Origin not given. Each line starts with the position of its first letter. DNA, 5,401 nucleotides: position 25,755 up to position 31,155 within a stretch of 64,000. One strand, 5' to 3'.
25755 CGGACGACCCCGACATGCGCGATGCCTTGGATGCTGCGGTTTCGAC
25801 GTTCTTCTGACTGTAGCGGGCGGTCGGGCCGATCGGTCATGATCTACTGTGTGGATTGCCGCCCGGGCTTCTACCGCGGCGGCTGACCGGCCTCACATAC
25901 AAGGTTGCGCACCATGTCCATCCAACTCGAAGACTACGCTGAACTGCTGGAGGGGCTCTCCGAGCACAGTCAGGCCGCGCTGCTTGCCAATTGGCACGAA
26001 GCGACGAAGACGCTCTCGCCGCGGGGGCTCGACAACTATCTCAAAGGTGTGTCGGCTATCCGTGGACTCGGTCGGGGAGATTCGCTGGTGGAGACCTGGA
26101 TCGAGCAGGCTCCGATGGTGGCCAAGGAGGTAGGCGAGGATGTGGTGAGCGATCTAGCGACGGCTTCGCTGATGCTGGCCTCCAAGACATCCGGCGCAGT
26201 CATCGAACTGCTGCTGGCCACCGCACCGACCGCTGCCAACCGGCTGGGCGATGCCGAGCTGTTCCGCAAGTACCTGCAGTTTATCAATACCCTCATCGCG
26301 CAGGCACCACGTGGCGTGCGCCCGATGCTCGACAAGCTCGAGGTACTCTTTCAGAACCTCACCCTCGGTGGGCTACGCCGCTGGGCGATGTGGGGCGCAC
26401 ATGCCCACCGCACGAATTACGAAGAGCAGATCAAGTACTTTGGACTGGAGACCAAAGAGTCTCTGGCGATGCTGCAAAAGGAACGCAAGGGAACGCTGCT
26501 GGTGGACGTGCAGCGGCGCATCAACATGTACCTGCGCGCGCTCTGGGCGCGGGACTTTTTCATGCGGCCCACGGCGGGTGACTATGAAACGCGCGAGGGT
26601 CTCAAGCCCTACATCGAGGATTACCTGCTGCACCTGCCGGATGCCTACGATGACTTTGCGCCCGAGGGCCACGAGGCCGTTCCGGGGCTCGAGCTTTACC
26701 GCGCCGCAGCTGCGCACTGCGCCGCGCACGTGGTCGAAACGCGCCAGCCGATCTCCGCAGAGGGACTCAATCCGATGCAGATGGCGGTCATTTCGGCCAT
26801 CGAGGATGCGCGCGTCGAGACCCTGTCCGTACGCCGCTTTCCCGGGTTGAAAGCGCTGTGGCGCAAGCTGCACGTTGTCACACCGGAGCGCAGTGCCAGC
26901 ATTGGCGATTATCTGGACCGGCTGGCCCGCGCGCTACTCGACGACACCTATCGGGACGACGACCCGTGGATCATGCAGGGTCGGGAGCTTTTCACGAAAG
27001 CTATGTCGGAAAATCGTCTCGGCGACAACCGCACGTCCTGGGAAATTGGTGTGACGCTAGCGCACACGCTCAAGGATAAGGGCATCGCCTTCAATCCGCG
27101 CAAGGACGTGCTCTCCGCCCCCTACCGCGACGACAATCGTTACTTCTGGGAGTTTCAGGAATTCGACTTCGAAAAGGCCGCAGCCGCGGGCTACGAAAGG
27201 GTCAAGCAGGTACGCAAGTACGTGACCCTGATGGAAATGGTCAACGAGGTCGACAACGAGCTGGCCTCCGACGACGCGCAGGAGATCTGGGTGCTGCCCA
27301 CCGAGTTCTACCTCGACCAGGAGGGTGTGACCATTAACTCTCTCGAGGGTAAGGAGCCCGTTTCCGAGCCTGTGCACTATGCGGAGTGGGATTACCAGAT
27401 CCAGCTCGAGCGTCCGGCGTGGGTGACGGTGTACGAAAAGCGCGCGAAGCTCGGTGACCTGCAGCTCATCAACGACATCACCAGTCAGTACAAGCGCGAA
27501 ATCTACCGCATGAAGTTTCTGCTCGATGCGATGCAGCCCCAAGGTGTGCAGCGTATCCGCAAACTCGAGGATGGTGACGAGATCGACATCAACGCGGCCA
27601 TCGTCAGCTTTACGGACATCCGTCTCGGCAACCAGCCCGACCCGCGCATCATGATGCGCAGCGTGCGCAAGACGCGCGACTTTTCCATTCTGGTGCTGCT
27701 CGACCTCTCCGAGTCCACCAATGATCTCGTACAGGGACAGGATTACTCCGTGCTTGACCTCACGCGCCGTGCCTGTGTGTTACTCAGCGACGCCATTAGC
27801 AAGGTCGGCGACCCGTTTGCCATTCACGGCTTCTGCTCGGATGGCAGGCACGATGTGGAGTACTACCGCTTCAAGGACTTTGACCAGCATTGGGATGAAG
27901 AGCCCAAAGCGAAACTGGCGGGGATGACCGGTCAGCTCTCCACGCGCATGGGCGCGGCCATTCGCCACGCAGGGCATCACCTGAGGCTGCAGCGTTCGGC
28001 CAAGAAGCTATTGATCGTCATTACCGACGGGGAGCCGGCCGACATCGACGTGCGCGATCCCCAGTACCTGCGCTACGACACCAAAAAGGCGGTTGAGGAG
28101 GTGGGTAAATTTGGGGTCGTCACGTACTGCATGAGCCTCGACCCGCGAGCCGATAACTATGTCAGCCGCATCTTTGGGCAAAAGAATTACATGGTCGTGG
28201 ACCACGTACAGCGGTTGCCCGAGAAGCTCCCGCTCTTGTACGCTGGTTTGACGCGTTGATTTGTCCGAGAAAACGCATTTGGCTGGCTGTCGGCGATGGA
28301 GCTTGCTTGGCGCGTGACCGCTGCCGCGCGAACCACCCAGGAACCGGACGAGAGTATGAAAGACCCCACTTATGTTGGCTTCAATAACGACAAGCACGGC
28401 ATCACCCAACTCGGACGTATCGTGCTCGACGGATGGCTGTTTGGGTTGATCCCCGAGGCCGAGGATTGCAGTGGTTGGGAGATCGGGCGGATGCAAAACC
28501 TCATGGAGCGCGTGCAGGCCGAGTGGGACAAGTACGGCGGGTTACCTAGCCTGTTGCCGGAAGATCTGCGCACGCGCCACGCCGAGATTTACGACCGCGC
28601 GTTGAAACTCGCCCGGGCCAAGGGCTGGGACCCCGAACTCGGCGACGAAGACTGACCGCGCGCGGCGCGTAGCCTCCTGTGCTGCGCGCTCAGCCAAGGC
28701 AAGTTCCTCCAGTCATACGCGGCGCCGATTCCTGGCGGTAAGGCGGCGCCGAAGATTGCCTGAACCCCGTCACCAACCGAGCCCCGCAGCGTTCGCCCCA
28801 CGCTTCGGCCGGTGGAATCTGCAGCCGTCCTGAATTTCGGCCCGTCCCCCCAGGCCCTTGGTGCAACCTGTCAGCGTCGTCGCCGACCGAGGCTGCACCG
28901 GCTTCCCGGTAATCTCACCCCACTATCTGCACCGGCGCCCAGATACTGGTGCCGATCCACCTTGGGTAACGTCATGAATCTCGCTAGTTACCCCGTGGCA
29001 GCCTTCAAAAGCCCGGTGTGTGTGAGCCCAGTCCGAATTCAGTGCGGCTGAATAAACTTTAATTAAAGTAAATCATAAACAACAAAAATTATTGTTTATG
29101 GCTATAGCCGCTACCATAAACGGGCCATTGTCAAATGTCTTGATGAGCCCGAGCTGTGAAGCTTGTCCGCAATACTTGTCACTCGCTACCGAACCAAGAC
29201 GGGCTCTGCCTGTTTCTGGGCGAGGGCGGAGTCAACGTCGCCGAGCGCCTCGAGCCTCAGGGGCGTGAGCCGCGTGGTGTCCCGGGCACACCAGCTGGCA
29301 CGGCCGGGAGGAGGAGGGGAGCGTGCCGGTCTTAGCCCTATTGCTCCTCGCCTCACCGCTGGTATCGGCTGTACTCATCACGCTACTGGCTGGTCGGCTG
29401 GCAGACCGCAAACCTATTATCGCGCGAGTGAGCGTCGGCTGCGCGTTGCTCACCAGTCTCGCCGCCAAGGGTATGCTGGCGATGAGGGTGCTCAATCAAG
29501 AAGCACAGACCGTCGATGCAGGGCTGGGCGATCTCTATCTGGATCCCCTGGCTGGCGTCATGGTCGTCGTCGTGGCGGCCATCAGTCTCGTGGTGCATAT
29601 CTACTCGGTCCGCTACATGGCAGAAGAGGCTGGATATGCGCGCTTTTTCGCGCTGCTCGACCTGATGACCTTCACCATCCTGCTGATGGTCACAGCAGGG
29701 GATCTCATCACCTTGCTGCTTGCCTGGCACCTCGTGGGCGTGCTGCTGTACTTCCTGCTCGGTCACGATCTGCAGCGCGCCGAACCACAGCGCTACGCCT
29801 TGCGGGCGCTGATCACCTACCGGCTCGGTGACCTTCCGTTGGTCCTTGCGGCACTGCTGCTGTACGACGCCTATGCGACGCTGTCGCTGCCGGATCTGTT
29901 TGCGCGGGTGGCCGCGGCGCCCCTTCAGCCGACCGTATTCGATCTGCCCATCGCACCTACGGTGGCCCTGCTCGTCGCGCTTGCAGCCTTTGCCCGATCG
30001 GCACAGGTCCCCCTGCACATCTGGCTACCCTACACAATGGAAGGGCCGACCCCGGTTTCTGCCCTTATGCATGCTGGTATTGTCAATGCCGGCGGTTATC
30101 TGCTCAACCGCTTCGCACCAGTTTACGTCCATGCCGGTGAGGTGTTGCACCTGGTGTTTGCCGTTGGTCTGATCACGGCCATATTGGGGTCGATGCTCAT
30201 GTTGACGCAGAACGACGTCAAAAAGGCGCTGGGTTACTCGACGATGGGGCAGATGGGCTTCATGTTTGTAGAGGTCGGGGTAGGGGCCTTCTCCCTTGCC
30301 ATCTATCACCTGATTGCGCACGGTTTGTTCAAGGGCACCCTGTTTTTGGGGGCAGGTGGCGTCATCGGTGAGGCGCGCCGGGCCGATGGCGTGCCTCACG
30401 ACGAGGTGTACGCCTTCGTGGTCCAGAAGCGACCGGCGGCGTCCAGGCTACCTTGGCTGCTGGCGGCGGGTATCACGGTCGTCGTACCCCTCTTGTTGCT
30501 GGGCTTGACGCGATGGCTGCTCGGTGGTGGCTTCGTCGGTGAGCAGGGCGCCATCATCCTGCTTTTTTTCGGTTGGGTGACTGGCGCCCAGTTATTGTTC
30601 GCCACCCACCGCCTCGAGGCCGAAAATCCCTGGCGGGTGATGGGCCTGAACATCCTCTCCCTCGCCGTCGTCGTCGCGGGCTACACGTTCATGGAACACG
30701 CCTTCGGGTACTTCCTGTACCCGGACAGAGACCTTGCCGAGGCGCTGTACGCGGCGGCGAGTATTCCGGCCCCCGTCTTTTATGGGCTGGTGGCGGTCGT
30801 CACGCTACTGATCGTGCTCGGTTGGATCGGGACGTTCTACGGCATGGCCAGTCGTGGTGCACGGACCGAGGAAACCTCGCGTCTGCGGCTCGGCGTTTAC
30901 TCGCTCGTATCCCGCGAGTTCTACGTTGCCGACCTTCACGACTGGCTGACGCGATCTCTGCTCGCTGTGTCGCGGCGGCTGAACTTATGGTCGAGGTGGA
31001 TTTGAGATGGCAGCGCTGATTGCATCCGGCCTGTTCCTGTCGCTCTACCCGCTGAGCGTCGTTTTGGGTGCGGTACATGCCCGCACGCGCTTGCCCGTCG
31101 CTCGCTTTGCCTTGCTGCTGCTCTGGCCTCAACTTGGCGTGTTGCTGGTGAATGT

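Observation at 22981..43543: Carboxysome operon without its own Rubisco, next to a form IAq-like Rubisco with cbbQO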

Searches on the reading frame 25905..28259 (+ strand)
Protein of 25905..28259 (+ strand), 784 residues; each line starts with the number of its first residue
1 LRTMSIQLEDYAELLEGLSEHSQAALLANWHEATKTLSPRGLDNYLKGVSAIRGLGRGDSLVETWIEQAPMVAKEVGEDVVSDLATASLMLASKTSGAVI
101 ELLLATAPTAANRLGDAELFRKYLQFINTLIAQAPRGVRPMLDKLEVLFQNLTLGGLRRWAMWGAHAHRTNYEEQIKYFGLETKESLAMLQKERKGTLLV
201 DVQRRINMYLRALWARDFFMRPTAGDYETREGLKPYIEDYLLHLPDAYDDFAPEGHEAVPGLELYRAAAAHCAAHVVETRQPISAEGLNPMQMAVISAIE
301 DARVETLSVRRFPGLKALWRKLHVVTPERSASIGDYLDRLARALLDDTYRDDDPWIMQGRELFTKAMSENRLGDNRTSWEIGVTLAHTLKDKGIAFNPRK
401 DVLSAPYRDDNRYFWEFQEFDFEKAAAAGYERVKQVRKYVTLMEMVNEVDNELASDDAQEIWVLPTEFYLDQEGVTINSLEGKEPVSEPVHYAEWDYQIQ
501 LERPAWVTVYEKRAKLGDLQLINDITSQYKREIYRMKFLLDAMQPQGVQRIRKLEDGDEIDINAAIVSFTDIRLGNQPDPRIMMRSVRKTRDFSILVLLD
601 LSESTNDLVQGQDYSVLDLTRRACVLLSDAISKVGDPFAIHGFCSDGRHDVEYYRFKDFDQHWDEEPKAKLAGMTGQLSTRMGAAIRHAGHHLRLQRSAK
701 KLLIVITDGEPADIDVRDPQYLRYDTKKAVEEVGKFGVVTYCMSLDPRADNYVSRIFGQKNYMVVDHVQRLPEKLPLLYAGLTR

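Call 4: search_protein_families(library=pfam, proteins=[window:25905-28259:+])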
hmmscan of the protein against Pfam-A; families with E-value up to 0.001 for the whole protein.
window:25905-28259:+ (784 aa): 1 family
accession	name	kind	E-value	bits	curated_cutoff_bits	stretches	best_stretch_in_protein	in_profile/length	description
PF00092.34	VWA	-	3e-05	24.8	23.8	1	595-761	2-155/174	von Willebrand factor type A domain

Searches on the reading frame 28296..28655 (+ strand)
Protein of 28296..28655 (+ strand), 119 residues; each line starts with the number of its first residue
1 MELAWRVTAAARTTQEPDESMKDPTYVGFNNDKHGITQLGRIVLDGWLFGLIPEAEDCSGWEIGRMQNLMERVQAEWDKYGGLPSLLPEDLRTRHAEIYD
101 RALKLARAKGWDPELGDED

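Call 4: search_protein_families(library=pfam, proteins=[window:28296-28655:+])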
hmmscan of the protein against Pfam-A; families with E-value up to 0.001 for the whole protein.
window:28296-28655:+ (119 aa): 0 families

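Call 49: search_protein_families(library=ncbifam, proteins=[window:28296-28655:+], max_evalue=0.01)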
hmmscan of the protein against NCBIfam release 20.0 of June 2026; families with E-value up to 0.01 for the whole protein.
window:28296-28655:+ (119 aa): 0 families

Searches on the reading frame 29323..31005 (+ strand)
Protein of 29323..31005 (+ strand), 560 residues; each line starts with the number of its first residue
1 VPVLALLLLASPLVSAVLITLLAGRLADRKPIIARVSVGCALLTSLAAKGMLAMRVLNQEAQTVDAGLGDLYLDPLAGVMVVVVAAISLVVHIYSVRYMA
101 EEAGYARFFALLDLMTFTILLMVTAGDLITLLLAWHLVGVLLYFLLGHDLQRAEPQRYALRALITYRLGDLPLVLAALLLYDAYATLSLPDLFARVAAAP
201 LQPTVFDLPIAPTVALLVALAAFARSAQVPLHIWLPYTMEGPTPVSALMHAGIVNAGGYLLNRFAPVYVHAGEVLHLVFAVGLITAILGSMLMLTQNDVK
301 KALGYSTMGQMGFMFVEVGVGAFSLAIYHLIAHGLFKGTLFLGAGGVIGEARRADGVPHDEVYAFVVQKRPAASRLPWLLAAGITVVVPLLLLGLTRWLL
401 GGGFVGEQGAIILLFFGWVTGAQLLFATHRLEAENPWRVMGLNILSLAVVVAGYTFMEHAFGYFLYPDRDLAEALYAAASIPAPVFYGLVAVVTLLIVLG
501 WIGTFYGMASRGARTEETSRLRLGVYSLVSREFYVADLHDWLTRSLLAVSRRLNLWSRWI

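Call 4: search_protein_families(library=pfam, proteins=[window:29323-31005:+])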
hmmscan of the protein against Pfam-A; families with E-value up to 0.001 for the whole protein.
window:29323-31005:+ (560 aa): 2 families
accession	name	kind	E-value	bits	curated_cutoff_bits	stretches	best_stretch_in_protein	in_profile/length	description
PF00361.26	Proton_antipo_M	-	2.6e-49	168.4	21.5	1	125-374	1-246/294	NADH:quinone oxidoreductase/Mrp antiporter, TM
PF00662.26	Proton_antipo_N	-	9.5e-14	51.5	24.5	1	71-109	13-51/51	NADH-Ubiquinone oxidoreductase (complex I), chain 5 N-terminus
